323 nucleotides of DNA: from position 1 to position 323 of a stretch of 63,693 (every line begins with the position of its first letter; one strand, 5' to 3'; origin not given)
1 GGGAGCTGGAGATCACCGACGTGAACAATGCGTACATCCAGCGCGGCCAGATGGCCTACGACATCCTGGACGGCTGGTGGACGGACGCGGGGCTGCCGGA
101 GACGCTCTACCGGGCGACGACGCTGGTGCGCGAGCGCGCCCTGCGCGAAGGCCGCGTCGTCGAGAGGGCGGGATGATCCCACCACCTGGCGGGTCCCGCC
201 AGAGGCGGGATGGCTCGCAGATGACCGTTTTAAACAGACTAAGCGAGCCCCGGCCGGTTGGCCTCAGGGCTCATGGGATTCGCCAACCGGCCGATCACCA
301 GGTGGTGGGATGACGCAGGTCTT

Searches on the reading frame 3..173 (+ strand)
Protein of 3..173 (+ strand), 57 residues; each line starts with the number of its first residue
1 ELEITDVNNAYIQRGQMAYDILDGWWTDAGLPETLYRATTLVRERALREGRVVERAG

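Call 35: search_protein_families(library=pfam, proteins=[window:3-173:+], max_evalue=0.01)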
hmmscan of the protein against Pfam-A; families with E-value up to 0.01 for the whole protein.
window:3-173:+ (57 aa): 1 family
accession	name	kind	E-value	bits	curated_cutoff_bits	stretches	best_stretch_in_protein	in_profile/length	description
PF00483.29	NTP_transferase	-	0.00036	20.6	21.2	1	2-43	200-243/245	Nucleotidyl transferase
